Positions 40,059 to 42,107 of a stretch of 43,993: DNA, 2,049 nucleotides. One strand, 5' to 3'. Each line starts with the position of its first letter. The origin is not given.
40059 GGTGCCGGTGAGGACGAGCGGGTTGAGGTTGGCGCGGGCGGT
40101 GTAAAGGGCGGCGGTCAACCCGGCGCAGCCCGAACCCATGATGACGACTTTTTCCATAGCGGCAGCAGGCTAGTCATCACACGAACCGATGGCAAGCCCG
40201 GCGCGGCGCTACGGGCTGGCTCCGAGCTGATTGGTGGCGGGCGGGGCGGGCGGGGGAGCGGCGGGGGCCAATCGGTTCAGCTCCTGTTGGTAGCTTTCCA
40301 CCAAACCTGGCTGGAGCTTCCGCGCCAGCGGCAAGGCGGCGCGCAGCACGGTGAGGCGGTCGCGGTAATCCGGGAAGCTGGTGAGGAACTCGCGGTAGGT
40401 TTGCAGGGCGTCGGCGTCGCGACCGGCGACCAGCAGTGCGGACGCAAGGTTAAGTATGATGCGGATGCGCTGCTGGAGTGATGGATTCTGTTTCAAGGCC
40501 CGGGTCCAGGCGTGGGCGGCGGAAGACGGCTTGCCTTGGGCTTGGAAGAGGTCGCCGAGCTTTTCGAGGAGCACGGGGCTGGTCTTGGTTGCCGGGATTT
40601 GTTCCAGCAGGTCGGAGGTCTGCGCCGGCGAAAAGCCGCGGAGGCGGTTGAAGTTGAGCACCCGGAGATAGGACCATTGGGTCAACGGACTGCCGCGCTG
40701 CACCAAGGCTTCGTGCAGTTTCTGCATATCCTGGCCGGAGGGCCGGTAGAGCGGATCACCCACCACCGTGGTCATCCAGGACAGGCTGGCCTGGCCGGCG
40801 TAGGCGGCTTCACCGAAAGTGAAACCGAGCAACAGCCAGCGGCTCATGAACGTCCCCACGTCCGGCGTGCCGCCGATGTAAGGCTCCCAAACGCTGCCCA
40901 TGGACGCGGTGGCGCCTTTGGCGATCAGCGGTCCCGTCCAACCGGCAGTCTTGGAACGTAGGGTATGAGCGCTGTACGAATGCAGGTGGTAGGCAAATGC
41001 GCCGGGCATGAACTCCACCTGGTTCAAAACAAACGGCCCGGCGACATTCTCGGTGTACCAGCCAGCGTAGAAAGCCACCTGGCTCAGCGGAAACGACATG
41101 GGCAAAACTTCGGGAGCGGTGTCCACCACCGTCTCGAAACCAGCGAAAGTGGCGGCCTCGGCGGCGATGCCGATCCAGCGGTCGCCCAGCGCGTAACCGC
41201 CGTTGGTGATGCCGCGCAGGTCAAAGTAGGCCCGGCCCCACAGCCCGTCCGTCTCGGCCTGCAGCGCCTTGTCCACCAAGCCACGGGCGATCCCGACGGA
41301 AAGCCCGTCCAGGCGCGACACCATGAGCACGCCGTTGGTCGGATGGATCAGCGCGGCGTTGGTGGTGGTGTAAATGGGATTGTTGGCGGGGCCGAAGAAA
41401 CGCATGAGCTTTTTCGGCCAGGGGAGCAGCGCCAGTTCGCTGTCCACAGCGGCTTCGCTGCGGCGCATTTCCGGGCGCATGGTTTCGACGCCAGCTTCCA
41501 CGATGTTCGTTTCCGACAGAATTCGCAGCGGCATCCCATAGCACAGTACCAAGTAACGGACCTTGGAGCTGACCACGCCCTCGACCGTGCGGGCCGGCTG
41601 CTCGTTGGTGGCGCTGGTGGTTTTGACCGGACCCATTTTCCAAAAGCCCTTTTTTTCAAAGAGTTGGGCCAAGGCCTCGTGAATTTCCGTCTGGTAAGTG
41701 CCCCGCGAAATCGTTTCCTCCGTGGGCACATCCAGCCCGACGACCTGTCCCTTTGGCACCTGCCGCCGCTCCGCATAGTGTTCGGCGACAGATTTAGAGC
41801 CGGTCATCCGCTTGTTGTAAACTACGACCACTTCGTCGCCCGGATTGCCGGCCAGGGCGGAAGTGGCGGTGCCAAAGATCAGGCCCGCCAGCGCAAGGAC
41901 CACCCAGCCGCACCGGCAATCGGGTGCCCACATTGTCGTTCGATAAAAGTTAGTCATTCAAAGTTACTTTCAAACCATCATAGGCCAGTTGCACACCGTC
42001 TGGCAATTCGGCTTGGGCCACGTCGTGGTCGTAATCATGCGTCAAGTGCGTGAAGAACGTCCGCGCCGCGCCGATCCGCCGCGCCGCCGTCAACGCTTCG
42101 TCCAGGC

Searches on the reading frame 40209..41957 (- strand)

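Call 97: search_protein_families(library=pfam, proteins=[window:40209-41957:-], max_evalue=0.00001)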
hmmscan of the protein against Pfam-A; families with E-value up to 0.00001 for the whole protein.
window:40209-41957:- (582 aa): 3 families
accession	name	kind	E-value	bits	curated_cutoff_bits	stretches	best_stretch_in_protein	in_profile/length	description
PF13432.12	TPR_16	-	2.6e-08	34.6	32.7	1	466-530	2-63/65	Tetratricopeptide repeat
PF13428.12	TPR_14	-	1.8e-06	28.5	23.5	0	500-535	3-38/44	Tetratricopeptide repeat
PF07719.23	TPR_2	-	5.6e-06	26.5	27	0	464-493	4-33/34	Tetratricopeptide repeat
